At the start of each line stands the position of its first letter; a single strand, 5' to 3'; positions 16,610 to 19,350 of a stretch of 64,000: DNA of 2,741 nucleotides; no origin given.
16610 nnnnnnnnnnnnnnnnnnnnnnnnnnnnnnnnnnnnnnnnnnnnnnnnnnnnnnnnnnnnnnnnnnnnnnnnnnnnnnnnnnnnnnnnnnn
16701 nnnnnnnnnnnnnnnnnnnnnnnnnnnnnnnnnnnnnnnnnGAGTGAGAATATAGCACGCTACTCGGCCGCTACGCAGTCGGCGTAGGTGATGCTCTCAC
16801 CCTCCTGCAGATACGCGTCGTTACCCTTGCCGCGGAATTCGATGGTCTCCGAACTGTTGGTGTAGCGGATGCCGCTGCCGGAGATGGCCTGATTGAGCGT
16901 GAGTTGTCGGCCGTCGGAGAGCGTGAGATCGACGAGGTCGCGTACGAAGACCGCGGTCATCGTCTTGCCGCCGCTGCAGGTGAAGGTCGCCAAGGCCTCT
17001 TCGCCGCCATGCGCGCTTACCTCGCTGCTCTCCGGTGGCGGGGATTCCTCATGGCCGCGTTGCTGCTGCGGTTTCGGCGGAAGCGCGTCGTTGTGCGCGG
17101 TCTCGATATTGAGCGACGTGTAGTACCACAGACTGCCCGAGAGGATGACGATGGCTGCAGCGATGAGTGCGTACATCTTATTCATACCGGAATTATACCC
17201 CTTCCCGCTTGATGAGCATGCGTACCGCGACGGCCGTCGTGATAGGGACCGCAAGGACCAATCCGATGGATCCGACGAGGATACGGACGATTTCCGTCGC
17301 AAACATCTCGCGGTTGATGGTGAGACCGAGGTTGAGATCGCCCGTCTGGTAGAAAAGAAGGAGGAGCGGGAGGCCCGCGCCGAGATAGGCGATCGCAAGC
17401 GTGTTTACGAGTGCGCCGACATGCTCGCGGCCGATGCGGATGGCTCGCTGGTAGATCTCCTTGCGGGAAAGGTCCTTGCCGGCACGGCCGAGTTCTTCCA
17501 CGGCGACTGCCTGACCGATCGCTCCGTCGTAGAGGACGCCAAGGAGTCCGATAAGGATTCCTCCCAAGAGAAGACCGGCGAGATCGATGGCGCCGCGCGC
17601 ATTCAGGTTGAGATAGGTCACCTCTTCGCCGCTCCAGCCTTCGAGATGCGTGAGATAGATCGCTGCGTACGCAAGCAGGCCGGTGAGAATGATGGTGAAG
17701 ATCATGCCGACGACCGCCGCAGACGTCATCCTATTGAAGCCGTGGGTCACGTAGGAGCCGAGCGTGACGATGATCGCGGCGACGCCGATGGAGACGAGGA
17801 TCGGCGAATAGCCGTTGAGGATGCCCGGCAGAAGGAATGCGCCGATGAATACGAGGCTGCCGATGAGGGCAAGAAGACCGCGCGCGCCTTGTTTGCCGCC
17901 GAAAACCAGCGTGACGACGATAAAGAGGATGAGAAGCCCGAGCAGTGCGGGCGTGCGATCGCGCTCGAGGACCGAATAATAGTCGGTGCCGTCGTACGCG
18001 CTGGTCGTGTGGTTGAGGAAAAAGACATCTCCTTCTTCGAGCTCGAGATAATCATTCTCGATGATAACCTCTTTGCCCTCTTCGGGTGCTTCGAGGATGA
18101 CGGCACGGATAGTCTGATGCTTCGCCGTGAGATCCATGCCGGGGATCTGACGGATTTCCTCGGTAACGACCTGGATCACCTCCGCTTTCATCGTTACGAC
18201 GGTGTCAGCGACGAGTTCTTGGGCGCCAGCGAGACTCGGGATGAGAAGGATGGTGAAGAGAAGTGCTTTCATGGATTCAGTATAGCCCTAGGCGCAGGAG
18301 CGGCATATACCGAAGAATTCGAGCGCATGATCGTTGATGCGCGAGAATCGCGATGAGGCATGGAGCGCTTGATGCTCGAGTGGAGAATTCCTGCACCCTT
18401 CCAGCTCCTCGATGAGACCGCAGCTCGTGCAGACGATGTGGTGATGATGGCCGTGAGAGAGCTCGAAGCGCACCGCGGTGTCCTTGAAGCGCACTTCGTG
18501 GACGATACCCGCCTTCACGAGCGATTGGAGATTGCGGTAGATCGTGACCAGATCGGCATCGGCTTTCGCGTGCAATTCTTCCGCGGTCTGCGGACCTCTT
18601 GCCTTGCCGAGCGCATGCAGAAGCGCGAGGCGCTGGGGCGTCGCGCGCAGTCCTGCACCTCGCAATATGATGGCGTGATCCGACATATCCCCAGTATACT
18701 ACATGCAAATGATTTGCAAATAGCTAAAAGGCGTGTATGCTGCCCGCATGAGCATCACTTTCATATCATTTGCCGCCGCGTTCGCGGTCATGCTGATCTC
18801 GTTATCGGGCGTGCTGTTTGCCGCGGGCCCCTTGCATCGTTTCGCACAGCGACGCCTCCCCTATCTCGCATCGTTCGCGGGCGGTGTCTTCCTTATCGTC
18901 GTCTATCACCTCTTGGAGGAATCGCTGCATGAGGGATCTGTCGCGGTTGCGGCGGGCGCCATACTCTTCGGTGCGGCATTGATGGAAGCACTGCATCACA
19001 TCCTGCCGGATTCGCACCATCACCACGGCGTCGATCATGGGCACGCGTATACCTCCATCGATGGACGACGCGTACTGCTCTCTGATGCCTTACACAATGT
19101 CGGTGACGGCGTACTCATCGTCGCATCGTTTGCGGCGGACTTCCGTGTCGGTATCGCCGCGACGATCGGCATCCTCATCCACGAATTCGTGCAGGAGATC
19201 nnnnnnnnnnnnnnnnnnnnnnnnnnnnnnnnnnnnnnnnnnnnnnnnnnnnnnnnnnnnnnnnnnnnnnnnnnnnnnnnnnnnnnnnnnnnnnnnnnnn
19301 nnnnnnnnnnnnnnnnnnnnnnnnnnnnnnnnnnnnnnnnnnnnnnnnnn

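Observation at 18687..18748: Perfect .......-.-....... palindrome between a Fur-family regulator and a ZIP zinc transporter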

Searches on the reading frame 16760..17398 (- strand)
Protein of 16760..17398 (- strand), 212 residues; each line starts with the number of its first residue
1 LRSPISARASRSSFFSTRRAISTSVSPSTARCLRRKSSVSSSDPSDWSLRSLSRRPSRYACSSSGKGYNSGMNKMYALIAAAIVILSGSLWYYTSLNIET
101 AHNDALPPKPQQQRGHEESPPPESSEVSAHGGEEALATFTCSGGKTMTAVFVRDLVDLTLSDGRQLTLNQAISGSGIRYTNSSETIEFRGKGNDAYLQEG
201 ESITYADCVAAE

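Call 7: search_protein_families(library=pfam, proteins=[window:16760-17398:-], max_evalue=0.01)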
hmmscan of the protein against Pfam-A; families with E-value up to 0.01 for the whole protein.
window:16760-17398:- (212 aa): 1 family
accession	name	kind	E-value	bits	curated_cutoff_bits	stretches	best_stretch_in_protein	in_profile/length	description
PF09864.15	MliC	-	7e-12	45.6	22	1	139-201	1-62/67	Membrane-bound lysozyme-inhibitor of c-type lysozyme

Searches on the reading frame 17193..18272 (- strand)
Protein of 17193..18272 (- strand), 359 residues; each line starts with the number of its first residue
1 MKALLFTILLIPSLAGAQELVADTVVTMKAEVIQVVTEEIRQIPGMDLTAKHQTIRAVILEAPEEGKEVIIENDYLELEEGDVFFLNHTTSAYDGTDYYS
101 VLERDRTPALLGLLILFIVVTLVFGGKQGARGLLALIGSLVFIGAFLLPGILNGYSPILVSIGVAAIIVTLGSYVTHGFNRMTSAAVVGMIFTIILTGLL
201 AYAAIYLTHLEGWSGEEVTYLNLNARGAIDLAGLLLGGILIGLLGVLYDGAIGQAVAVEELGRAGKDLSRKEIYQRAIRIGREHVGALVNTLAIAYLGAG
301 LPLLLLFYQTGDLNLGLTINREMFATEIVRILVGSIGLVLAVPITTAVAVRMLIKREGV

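Call 7: search_protein_families(library=pfam, proteins=[window:17193-18272:-], max_evalue=0.01)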
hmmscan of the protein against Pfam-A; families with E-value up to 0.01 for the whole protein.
window:17193-18272:- (359 aa): 1 family
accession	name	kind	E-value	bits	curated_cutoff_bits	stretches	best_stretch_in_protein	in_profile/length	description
PF07907.16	YibE_F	-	1.4e-65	221.7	27.2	1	111-349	2-239/241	YibE/F-like protein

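Call 8: search_protein_families(library=ncbifam, proteins=[window:17193-18272:-], max_evalue=0.01)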
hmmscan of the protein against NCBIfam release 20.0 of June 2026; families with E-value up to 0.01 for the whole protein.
window:17193-18272:- (359 aa): 0 families

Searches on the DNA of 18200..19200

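Call 63: search_rna_families(source=window, start=18200, end=19200, threshold=evalue, max_evalue=1)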
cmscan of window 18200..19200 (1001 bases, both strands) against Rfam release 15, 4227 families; matches with E-value up to 1: 0.
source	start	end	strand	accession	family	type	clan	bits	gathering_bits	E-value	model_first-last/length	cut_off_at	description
